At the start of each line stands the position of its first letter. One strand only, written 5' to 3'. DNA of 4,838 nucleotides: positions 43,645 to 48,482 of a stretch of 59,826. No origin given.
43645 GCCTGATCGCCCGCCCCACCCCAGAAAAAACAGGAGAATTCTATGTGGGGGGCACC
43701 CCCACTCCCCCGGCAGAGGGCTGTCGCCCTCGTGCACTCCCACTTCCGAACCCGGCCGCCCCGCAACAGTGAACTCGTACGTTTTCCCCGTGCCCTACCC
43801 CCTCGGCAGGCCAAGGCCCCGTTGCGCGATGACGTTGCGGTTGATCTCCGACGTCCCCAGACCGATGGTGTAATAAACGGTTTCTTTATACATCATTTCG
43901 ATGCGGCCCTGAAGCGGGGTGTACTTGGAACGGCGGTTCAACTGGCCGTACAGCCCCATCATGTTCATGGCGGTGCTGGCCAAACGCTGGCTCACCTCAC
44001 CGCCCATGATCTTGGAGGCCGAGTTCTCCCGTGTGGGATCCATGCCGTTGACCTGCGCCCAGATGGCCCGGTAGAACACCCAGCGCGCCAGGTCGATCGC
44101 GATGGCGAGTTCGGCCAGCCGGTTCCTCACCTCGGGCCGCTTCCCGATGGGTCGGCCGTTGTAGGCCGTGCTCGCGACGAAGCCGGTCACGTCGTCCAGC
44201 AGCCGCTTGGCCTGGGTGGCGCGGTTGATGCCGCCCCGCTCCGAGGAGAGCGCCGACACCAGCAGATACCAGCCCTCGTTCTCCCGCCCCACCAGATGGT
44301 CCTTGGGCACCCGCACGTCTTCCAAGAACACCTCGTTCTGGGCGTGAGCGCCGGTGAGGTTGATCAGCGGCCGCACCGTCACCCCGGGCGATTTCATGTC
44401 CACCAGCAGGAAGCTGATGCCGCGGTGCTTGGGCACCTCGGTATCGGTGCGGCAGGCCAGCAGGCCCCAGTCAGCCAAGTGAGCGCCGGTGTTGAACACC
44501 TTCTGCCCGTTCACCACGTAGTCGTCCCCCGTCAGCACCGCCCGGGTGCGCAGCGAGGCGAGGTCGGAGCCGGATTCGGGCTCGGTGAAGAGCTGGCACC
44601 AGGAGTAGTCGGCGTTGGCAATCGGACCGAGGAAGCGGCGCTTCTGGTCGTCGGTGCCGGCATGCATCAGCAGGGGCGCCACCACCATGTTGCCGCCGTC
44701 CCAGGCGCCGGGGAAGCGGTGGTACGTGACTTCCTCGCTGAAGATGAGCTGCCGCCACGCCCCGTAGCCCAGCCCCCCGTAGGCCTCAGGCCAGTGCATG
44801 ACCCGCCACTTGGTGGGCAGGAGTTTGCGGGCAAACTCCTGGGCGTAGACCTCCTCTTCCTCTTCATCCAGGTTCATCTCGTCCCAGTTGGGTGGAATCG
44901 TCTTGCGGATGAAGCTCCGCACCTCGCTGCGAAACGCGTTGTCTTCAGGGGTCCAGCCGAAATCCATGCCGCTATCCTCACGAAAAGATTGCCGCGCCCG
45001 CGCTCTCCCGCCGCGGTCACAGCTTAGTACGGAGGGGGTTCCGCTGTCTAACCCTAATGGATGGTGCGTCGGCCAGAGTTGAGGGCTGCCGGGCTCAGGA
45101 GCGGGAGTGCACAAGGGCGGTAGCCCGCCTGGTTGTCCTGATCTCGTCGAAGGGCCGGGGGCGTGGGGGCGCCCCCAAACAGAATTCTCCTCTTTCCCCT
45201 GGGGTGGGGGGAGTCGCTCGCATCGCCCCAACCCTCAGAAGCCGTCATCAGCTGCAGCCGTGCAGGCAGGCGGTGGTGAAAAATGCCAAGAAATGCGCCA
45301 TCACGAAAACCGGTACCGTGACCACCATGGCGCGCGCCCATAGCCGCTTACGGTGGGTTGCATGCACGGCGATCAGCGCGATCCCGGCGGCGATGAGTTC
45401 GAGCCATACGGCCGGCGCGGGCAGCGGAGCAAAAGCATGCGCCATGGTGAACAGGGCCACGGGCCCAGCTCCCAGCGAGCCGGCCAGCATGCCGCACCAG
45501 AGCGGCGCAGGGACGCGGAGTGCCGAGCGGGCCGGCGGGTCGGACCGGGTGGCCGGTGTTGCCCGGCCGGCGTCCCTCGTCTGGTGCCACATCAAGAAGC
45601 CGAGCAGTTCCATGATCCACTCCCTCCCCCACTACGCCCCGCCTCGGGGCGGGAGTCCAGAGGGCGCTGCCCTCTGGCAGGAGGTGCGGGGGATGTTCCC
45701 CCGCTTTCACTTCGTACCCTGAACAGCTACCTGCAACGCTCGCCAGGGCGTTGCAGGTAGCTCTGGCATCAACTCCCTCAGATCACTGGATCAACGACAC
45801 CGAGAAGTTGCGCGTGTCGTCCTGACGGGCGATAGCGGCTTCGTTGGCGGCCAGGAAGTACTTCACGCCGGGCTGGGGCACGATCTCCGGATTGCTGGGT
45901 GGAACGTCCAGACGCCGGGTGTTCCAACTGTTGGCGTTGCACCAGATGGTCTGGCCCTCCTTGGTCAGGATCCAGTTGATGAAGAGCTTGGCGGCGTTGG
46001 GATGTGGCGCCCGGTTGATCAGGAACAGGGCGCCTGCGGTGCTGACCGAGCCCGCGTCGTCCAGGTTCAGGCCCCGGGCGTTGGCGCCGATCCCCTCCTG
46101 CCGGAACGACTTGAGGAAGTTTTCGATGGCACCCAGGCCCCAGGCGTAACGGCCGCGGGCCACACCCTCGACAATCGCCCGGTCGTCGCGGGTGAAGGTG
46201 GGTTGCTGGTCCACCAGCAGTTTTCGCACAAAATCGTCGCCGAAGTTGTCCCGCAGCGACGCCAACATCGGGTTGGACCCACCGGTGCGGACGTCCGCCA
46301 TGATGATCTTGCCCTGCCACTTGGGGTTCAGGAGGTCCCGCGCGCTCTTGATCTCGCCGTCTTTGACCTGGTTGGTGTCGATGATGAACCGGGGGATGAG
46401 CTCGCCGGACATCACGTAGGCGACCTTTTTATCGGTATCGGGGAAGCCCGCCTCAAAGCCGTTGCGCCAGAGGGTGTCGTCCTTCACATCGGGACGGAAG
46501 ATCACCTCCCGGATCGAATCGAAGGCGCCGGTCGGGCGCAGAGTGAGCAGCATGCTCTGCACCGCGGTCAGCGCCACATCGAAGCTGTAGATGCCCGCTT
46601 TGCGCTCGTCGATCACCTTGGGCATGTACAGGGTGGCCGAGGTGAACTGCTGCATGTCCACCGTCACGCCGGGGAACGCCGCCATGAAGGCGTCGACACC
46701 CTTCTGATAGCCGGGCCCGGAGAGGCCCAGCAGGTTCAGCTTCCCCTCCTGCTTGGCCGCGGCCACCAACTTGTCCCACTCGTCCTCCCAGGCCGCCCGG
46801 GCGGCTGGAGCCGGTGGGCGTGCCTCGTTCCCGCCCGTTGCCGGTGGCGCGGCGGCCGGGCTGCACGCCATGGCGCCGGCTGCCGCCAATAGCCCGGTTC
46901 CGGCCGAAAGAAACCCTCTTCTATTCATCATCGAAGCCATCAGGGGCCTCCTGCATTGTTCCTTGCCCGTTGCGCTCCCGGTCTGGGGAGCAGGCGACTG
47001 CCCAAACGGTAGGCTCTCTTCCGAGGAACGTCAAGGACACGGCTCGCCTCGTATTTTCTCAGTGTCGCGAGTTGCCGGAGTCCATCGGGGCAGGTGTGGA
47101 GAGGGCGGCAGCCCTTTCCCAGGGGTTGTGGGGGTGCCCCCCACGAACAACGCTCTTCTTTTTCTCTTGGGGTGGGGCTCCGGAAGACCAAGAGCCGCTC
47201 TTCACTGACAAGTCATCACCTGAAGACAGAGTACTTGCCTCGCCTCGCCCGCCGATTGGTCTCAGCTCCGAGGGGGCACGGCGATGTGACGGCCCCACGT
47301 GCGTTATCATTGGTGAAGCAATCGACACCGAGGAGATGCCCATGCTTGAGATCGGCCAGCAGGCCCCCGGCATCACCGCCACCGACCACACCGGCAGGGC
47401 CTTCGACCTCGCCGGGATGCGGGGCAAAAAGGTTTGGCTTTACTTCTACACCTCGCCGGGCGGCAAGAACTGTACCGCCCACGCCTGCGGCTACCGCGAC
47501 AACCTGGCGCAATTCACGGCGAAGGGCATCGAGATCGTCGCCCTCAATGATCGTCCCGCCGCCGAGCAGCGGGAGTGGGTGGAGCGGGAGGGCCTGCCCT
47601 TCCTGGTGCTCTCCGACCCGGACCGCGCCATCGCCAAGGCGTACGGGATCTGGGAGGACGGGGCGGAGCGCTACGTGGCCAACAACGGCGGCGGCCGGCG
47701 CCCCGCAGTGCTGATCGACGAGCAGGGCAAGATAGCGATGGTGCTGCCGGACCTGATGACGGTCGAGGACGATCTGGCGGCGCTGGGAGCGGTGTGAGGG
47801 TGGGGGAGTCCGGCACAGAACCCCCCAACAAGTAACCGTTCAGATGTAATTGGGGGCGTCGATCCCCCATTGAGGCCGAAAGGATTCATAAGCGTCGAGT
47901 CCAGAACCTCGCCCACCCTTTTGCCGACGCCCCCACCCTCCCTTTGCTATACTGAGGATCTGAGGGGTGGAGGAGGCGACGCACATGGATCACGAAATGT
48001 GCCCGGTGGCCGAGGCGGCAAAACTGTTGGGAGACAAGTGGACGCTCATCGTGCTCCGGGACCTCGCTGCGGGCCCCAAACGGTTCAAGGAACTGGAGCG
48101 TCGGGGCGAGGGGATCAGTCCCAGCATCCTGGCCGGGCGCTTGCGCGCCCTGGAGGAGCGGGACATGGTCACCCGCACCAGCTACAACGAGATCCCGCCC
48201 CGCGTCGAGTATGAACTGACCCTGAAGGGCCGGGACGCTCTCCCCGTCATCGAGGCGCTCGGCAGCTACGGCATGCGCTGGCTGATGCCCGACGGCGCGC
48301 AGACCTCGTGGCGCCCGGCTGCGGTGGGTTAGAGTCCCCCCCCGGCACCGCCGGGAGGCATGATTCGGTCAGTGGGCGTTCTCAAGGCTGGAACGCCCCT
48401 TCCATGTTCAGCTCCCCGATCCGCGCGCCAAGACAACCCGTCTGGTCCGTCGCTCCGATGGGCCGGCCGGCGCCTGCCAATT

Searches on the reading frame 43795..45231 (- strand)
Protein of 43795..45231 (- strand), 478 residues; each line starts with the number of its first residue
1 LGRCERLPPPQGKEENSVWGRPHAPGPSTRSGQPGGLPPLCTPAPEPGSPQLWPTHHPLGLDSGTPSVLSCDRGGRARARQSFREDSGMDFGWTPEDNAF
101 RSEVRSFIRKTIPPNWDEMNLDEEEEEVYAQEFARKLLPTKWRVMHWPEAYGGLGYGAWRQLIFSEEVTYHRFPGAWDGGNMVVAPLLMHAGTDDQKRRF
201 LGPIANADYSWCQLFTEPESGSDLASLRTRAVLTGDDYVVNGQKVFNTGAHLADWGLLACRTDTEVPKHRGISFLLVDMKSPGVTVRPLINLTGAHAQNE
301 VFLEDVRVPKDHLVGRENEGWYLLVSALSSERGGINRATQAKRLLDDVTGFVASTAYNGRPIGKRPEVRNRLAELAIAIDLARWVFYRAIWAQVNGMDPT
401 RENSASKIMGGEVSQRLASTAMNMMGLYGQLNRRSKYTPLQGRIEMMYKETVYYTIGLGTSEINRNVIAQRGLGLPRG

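Call 41: search_protein_families(library=pfam, proteins=[window:43795-45231:-], max_evalue=0.001)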
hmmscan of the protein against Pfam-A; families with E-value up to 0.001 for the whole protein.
window:43795-45231:- (478 aa): 3 families
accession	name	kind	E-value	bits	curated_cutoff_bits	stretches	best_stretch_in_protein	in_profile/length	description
PF00441.29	Acyl-CoA_dh_1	-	5.1e-25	88.8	22.4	1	318-472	1-149/150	Acyl-CoA dehydrogenase, C-terminal domain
PF02770.24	Acyl-CoA_dh_M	-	2.3e-20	73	33.3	1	212-306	1-97/97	Acyl-CoA dehydrogenase, middle domain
PF02771.21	Acyl-CoA_dh_N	-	7.3e-19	68.6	22.9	1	94-206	1-111/113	Acyl-CoA dehydrogenase, N-terminal domain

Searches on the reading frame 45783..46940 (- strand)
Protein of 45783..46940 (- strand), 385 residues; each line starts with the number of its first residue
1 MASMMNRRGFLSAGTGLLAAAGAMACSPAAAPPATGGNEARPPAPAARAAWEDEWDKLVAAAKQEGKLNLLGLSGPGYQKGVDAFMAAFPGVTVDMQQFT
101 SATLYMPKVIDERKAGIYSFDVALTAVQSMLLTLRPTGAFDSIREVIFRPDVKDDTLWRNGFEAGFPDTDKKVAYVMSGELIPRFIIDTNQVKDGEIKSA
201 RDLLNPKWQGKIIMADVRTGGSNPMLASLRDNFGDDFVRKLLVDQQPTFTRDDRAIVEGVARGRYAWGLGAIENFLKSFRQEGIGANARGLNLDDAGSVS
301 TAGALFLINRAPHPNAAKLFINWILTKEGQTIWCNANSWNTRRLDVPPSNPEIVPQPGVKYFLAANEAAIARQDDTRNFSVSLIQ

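Call 41: search_protein_families(library=pfam, proteins=[window:45783-46940:-], max_evalue=0.001)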
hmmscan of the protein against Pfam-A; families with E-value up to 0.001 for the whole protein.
window:45783-46940:- (385 aa): 4 families
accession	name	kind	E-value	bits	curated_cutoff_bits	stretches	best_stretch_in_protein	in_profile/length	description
PF13416.11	SBP_bac_8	-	2.5e-08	34.5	27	1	82-347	3-266/279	Bacterial extracellular solute-binding protein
PF13531.11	SBP_bac_11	-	2.9e-07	30.9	25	1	195-333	91-221/227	Bacterial extracellular solute-binding protein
PF13343.11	SBP_bac_6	-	6.7e-07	29.5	24.6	1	165-338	49-216/245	Bacterial extracellular solute-binding protein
PF01547.30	SBP_bac_1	-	0.00019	21.9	26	0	297-330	276-306/307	Bacterial extracellular solute-binding protein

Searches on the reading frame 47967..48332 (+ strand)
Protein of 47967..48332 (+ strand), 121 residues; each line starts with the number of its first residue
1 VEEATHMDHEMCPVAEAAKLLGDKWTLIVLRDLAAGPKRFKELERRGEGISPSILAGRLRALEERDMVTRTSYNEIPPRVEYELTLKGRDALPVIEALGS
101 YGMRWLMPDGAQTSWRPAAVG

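Call 41: search_protein_families(library=pfam, proteins=[window:47967-48332:+], max_evalue=0.001)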
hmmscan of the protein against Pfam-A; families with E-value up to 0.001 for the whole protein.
window:47967-48332:+ (121 aa): 2 families
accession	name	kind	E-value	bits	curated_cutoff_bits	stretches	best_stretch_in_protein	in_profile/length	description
PF01638.23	HxlR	-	1.5e-26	92.5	20.8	1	20-108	1-89/91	HxlR-like helix-turn-helix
PF08461.16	HTH_12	-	0.00055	20.3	21.4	1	41-81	21-55/66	Ribonuclease R winged-helix domain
